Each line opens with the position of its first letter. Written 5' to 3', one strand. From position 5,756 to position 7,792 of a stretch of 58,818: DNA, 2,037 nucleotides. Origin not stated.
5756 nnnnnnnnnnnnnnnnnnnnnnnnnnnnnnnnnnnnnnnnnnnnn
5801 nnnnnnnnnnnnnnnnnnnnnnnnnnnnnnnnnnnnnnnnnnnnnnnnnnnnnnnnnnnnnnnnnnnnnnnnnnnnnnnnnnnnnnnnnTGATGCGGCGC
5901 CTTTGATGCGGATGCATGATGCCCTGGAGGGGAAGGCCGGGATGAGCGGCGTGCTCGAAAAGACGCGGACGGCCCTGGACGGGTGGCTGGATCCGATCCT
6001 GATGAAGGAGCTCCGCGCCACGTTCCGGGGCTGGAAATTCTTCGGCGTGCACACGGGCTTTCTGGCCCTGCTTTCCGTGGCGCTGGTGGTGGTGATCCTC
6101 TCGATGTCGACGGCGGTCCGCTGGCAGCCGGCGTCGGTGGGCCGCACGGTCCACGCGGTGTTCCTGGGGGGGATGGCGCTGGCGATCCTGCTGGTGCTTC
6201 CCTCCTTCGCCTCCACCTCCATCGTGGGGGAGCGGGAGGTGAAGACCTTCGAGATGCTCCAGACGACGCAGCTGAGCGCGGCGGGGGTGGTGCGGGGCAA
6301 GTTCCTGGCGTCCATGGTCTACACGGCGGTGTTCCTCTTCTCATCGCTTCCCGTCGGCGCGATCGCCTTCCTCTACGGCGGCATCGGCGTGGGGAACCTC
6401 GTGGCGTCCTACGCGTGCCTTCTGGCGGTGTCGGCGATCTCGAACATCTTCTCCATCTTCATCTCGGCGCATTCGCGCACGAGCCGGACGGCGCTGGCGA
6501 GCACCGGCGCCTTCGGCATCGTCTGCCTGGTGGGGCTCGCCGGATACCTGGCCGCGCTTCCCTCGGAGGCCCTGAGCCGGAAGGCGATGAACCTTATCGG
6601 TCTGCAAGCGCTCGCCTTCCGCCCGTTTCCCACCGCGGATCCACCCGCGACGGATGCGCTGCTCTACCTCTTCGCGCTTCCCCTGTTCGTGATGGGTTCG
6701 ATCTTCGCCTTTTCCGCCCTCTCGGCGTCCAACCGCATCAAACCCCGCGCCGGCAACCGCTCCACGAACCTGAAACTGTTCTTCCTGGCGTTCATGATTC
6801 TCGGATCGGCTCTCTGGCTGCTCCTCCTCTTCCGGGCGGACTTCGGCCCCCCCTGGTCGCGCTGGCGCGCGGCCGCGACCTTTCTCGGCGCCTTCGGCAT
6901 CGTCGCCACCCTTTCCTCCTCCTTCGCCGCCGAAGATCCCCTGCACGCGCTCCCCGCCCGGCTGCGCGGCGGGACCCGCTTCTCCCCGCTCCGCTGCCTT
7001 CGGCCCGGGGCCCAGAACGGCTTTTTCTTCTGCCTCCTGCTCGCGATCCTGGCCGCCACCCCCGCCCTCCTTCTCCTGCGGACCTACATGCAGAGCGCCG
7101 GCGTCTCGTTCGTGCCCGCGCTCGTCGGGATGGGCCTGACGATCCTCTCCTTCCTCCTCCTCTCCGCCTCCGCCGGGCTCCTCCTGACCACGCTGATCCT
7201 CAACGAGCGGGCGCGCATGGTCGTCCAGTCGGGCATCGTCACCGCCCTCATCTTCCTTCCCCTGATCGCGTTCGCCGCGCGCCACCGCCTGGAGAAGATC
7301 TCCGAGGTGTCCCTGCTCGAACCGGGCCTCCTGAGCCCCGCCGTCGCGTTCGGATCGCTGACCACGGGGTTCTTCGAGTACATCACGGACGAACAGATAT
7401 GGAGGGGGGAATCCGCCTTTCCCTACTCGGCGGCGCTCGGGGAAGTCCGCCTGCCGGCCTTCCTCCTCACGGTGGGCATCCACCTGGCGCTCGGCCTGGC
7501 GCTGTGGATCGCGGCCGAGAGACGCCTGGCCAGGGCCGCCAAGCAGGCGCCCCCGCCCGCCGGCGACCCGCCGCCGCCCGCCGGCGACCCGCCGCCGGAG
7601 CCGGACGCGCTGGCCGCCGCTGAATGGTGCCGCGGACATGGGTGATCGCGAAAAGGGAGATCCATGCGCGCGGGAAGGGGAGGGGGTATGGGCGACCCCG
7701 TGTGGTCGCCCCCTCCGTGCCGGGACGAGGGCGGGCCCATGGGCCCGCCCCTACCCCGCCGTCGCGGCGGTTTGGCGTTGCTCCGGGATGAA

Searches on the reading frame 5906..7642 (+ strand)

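Call 15: search_protein_families(library=pfam, proteins=[window:5906-7642:+], max_evalue=1)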
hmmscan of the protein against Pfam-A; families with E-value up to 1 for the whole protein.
window:5906-7642:+ (579 aa): 3 families
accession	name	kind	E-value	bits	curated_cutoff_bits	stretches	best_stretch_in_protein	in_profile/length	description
PF12698.13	ABC2_membrane_3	-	1.3e-05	24.9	31.6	1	85-219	163-295/347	ABC-2 family transporter protein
PF23933.1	DUF7269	-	0.29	11.6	29.1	1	511-559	19-68/162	Family of unknown function (DUF7269)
PF12679.13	ABC2_membrane_2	-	0.52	10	27.2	1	31-212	3-198/283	ABC-2 family transporter protein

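Call 55: search_protein_families(library=ncbifam, proteins=[window:5906-7642:+], max_evalue=0.01)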
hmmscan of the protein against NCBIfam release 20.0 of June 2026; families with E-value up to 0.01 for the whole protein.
window:5906-7642:+ (579 aa): 1 family
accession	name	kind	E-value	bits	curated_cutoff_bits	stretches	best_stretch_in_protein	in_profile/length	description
TIGR03518.1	ABC_perm_GldF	equivalog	7.9e-06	26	288.5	1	76-197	43-168/240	gliding motility-associated ABC transporter permease subunit GldF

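Call 80: search_protein_families(library=padloc, proteins=[window:5906-7642:+], max_evalue=0.001)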
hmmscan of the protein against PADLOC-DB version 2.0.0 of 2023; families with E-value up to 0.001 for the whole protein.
window:5906-7642:+ (579 aa): 0 families
